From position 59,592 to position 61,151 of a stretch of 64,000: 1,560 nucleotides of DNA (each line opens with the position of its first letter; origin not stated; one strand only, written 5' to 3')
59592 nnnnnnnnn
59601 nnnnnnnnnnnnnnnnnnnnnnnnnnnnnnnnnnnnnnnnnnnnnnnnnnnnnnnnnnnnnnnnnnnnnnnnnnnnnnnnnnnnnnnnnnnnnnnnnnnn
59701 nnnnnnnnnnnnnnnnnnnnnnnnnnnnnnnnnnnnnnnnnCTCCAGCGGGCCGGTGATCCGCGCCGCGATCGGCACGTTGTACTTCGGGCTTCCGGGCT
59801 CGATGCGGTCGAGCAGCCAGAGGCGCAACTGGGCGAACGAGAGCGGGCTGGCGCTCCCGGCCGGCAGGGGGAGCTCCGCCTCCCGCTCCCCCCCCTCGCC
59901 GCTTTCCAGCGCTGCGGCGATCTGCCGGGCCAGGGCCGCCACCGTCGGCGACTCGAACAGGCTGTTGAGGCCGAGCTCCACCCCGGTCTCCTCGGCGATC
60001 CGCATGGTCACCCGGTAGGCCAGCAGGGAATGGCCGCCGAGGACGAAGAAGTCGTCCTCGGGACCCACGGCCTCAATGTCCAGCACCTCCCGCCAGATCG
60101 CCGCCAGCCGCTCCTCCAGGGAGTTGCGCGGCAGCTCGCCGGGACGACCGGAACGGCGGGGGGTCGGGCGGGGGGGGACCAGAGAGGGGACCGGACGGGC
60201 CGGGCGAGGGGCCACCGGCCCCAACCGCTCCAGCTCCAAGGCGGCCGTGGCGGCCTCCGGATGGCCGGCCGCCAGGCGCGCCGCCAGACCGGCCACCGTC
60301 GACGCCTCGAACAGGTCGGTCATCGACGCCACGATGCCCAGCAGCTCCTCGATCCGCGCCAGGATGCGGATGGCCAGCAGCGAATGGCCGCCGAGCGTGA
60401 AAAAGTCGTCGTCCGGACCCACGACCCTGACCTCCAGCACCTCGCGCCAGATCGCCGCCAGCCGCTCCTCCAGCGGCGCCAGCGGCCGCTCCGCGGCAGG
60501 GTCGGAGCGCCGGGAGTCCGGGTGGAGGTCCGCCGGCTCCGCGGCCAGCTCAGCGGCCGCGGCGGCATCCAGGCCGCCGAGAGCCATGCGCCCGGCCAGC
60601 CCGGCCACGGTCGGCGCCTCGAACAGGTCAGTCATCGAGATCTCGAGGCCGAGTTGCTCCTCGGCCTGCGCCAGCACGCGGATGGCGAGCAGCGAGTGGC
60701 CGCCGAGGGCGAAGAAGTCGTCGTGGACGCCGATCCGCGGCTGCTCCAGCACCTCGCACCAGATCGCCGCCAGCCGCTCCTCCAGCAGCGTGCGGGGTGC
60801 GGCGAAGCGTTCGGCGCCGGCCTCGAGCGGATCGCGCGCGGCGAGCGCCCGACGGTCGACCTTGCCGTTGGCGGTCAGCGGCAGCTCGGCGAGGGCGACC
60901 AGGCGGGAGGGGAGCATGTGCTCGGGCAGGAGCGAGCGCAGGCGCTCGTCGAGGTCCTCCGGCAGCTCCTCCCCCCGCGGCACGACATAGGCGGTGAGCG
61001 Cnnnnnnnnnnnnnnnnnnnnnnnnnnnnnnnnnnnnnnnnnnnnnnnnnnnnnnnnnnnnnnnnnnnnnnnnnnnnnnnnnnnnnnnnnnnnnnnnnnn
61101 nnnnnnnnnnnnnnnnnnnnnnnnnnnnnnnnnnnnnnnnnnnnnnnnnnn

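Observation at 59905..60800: A-T-T-T: three tandem carrier domains in one NRPS module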

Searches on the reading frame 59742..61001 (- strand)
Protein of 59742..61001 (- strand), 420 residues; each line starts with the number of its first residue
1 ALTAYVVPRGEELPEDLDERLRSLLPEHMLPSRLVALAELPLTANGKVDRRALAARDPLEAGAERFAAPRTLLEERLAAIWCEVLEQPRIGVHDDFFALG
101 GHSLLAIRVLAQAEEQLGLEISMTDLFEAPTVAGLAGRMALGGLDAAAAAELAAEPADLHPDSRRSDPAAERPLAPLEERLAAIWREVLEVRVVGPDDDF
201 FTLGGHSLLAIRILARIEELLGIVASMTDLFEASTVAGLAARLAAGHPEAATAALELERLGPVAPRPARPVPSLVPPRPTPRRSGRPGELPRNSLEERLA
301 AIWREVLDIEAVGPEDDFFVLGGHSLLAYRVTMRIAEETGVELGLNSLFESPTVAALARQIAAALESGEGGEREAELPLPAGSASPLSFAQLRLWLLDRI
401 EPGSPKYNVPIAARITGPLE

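Call 9: search_protein_families(library=pfam, proteins=[window:59802-60905:-], max_evalue=0.001)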
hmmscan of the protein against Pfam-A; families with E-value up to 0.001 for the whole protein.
window:59802-60905:- (368 aa): 1 family
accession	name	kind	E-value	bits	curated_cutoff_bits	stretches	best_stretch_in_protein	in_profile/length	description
PF00550.31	PP-binding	-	7.9e-55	183.4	20.8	3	43-105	1-65/67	Phosphopantetheine attachment site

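Call 16: find_related_loci(query=window:59742-61001:-, collection=genome_contigs, flank=10000)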
Query window:59742-61001:- (420 aa) in genome_contigs; peptide patterns used: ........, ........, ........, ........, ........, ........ (x = any residue, [..] = any of these).
599 stretches matched a pattern (row limit reached: there are more); 367 encode a relative of the query (tblastn E <= 1e-3); the best 80 are kept; 80 distinct loci.
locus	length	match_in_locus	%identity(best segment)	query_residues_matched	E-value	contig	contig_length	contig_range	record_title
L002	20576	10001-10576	52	2-420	2e-32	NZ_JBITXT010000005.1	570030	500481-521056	Actinosynnema sp. NPDC053489 NPDC053489_399_C11.ctg-0005, whole genome shotgun sequence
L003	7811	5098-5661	48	25-420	4e-32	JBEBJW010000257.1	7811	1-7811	MAG: Myxococcota bacterium isolate TF_7 NODE_3612_length_7811_cov_2.648470, whole genome shotgun sequence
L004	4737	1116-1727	54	2-420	4e-32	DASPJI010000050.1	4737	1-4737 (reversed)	MAG TPA_asm: Thermoanaerobaculia bacterium isolate SMAG_U12005 k141_291274, whole genome shotgun sequence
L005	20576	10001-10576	51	2-420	3e-31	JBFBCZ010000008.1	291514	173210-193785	Actinosynnema sp. NPDC051121 NPDC051121_98_A2.ctg-0008, whole genome shotgun sequence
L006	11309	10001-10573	52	2-420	3e-31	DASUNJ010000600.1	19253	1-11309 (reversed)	MAG TPA_asm: Thermoanaerobaculia bacterium isolate SMAG_U1597 k141_1551883, whole genome shotgun sequence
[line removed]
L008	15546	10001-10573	52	2-420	7e-31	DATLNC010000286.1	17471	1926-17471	MAG TPA_asm: Thermoanaerobaculia bacterium isolate SMAG_U13790 k141_2815504, whole genome shotgun sequence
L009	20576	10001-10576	50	2-420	3e-30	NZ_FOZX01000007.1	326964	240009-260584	Saccharopolyspora flava strain DSM 44771, whole genome shotgun sequence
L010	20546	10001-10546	49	15-394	6e-30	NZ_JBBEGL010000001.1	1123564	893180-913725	Actinomycetospora aeridis strain OC33-EN06 1, whole genome shotgun sequence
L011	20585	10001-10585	43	2-420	1e-29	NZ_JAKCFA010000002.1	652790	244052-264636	Myxococcus qinghaiensis strain QH3KD-4-1 gnl_ICJDIIDJ_2, whole genome shotgun sequence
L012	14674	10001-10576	50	2-420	3e-29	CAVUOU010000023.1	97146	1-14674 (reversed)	MAG: uncultured Actinomycetota bacterium isolate MFD06092.bin.2.63 genome assembly, contig: contig_51495, whole genome s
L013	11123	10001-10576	48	1-420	2e-29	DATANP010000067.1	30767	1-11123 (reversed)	MAG TPA_asm: Thermoanaerobaculia bacterium isolate SMAG_U7022 k141_3162, whole genome shotgun sequence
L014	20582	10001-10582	48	2-419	6e-29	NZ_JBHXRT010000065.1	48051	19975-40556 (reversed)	Streptomyces sp. NPDC058661 NPDC058661_389_B1.ctg-0065, whole genome shotgun sequence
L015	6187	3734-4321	50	2-420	4e-29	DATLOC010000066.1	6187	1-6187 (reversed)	MAG TPA_asm: Thermoanaerobaculia bacterium isolate SMAG_U13816 k141_5343053, whole genome shotgun sequence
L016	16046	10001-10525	53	21-420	2e-31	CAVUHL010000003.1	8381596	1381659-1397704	MAG: uncultured Holophagales bacterium isolate MFD01916.bin.1.17 genome assembly, contig: contig_1998, whole genome shot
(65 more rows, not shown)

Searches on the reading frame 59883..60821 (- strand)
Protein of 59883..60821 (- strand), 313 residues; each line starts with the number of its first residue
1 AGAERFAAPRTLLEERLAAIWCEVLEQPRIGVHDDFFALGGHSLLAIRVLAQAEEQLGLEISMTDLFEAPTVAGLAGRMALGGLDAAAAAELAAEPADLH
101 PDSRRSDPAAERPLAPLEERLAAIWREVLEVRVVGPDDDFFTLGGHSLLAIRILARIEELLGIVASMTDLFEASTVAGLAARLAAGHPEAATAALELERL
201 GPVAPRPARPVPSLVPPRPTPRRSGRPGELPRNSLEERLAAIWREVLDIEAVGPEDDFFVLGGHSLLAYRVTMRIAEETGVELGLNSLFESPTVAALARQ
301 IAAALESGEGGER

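Call 78: predict_structure(alignment_id=A2)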
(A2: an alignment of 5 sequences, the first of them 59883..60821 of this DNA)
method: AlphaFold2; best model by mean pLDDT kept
length: 313 residues; sequences in the alignment: 5
mean_pLDDT: 77.9   pTM: 0.39
mean pLDDT of the five models: 77.9, 77.2, 76.2, 75.0, 72.7
residues with pLDDT >= 90: 112; 70-90: 122; 50-70: 23; < 50: 56
segments of 3 or more residues with pLDDT < 50: 1-4, 83-87, 94-110, 201-226, 311-313
pLDDT, mean of each block of 10 residues (from residue 1): 64 93 92 89 89 89 87 89 53 44 39 83 92 88 78 90 87 90 81 65 41 37 52 93 92 91 85 91 87 94 81 37
secondary structure, 60 per line:
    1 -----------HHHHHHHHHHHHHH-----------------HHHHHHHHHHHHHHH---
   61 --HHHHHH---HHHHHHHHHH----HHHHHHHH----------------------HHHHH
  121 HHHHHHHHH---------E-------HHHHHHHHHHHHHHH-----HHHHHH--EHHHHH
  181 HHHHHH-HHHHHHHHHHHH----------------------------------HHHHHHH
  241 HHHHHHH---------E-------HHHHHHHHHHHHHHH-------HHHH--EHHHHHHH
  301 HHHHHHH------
elements in order: H12-25 H43-57 H63-68 H72-81 H86-93 H116-129 H147-161 H167-172 H176-186 H188-199 H234-247 H265-279 H287-290 H294-307

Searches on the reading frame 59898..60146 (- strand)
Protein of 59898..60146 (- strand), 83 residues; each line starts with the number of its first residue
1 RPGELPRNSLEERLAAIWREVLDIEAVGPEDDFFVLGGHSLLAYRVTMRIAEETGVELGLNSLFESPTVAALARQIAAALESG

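Call 45: search_protein_families(library=pfam, proteins=[window:59898-60146:-], max_evalue=0.01)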
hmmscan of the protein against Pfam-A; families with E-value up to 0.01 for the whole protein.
window:59898-60146:- (83 aa): 1 family
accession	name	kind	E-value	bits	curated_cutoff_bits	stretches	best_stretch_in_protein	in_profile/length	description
PF00550.31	PP-binding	-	9.2e-17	61.5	20.8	1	12-75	1-66/67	Phosphopantetheine attachment site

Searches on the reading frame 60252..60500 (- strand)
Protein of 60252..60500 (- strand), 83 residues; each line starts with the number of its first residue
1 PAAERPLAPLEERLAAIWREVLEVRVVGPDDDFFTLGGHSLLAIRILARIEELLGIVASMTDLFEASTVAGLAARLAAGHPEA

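Call 45: search_protein_families(library=pfam, proteins=[window:60252-60500:-], max_evalue=0.01)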
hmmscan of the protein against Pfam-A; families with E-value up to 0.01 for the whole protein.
window:60252-60500:- (83 aa): 1 family
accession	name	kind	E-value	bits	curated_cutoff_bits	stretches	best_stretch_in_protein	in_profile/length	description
PF00550.31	PP-binding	-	2.8e-18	66.3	20.8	1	12-76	1-67/67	Phosphopantetheine attachment site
